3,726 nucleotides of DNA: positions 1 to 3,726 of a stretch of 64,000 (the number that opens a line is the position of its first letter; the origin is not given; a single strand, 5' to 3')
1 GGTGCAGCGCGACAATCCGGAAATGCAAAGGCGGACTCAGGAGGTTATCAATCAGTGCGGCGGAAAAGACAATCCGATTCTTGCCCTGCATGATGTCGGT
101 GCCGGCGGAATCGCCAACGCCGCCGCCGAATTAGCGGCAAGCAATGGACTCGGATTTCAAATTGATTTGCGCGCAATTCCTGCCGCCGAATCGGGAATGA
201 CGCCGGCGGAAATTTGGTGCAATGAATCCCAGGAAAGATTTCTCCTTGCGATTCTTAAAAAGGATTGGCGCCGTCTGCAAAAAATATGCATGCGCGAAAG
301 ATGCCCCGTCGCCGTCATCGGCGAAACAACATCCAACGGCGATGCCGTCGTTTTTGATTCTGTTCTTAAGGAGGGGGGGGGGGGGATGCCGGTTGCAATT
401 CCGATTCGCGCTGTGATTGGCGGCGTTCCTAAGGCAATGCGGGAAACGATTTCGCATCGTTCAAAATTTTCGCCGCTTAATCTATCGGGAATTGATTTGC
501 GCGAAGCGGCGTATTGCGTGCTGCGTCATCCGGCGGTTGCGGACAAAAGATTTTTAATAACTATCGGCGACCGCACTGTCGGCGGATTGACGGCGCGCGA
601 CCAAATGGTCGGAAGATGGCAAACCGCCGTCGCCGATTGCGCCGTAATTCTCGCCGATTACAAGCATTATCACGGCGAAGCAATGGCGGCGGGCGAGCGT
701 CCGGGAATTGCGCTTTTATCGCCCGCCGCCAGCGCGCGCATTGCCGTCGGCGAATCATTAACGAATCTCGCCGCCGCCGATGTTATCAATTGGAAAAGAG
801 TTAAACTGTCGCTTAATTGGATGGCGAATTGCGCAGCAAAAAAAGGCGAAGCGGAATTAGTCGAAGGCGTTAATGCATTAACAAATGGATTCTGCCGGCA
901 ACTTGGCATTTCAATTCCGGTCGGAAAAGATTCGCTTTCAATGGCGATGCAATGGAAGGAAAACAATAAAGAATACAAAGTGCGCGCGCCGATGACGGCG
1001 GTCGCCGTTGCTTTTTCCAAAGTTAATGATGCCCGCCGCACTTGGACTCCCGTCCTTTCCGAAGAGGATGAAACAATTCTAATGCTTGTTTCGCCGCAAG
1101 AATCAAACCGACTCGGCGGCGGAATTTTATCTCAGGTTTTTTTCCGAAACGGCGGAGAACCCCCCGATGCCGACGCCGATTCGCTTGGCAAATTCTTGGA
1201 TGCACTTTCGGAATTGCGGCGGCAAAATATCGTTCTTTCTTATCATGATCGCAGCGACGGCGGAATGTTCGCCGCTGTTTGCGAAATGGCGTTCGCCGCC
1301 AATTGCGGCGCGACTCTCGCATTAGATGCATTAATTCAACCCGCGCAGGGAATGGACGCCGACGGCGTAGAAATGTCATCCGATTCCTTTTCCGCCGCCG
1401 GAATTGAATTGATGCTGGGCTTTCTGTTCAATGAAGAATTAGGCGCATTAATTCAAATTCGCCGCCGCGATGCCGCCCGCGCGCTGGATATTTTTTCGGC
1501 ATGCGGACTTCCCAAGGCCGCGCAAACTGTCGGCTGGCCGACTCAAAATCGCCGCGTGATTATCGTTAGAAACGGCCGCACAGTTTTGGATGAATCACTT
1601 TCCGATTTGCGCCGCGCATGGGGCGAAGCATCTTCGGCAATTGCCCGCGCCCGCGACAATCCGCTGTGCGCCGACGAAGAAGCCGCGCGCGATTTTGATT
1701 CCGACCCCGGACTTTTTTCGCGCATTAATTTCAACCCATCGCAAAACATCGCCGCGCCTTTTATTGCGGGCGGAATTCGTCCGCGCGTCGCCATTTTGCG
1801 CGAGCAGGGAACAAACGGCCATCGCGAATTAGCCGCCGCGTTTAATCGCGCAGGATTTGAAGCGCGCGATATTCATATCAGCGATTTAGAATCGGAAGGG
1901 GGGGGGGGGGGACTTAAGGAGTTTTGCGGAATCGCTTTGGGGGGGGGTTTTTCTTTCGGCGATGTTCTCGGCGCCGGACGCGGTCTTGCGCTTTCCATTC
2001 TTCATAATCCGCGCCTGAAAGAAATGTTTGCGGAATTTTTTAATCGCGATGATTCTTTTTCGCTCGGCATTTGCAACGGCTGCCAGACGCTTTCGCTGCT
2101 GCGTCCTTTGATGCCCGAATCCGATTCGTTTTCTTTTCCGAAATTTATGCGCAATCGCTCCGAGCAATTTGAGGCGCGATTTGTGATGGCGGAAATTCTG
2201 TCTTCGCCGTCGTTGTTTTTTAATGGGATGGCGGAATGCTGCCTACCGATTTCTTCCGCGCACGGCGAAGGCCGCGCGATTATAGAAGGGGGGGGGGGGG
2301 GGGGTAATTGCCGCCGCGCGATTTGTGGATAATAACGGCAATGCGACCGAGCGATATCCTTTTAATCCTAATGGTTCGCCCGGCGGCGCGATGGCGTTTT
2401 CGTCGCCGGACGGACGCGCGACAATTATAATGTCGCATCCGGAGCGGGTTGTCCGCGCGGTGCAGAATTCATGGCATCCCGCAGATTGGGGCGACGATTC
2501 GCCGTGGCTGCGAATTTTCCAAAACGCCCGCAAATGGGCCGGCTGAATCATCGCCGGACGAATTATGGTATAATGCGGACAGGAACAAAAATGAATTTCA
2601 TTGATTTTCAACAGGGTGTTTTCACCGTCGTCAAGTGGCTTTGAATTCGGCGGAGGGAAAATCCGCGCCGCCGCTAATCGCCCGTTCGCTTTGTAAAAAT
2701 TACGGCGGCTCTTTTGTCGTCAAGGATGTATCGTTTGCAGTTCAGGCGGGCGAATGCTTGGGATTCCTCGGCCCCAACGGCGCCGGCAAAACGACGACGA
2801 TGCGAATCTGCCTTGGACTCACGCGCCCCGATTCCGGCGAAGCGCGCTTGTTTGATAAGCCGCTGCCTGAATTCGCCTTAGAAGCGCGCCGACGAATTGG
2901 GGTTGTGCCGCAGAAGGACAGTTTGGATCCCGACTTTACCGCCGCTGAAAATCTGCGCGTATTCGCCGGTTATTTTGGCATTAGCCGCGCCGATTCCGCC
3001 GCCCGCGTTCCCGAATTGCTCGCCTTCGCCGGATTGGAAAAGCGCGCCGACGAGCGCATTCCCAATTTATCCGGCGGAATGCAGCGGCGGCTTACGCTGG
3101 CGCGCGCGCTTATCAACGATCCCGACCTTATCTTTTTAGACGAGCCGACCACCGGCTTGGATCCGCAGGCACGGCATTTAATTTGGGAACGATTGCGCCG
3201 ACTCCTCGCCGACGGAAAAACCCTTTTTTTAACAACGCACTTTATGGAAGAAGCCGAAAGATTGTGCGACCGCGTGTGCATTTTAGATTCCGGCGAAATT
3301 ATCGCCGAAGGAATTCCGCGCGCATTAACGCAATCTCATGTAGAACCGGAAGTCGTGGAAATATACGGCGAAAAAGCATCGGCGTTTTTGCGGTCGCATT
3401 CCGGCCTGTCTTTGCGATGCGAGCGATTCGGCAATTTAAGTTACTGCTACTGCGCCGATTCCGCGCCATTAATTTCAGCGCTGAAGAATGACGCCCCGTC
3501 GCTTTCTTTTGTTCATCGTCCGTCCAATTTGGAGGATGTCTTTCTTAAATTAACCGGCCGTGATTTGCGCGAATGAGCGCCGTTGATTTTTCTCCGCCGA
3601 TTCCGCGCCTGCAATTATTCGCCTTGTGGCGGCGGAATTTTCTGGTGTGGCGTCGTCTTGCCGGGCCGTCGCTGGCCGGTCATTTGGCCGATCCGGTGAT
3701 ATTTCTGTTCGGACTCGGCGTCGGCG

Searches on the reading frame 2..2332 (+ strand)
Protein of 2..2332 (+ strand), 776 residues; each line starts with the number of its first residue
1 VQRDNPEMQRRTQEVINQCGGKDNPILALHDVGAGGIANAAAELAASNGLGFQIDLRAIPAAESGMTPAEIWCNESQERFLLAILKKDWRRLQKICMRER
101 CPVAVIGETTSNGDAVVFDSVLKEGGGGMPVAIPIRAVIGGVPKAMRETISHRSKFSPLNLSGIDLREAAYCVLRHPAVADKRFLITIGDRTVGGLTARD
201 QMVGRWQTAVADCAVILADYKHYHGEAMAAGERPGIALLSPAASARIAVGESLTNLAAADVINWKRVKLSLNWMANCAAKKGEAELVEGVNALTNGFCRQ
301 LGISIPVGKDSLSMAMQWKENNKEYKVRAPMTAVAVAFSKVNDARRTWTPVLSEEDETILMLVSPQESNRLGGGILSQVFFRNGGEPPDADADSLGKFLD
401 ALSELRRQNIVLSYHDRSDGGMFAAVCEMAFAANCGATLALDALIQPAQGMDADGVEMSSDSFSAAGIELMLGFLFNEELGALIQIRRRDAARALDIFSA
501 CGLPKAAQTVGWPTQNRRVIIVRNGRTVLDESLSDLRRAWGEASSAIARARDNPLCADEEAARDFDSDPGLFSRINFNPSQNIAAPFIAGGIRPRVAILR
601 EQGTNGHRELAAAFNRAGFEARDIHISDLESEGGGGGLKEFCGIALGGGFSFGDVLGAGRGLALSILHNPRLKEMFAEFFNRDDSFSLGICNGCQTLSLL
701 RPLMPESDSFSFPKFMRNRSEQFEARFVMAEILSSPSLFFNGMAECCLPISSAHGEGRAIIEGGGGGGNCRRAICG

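Call 7: search_protein_families(library=pfam, proteins=[window:2-2332:+], max_evalue=0.01)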
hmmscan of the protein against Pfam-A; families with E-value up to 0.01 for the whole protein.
window:2-2332:+ (776 aa): 3 families
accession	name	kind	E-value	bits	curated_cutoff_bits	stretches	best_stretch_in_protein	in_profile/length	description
PF22689.1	FGAR-AT_PurM_N-like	-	1.6e-65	220.2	27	1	181-339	1-159/160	FGAR-AT PurM_N-like domain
PF13507.12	GATase_5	-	6e-56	189.9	27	1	593-761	1-168/260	CobB/CobQ-like glutamine amidotransferase domain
PF02769.27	AIRS_C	-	4.3e-40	137.9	23.1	2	2-117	37-153/156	AIR synthase related protein, C-terminal domain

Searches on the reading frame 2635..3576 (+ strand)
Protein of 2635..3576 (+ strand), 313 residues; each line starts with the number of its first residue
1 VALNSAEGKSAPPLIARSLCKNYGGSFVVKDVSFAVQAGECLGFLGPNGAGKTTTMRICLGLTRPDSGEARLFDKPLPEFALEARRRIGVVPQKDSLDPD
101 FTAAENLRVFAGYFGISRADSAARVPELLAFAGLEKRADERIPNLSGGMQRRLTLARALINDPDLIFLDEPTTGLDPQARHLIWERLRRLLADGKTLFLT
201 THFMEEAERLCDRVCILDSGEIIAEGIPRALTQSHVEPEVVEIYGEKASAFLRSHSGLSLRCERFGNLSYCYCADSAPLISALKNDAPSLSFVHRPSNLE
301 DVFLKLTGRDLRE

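Call 38: find_encoding_contigs(protein=window:2635-3576:+, flank=10000, max_places=10)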
Protein window:2635-3576:+ (313 aa): no gene with exactly this product is on record in the collection.
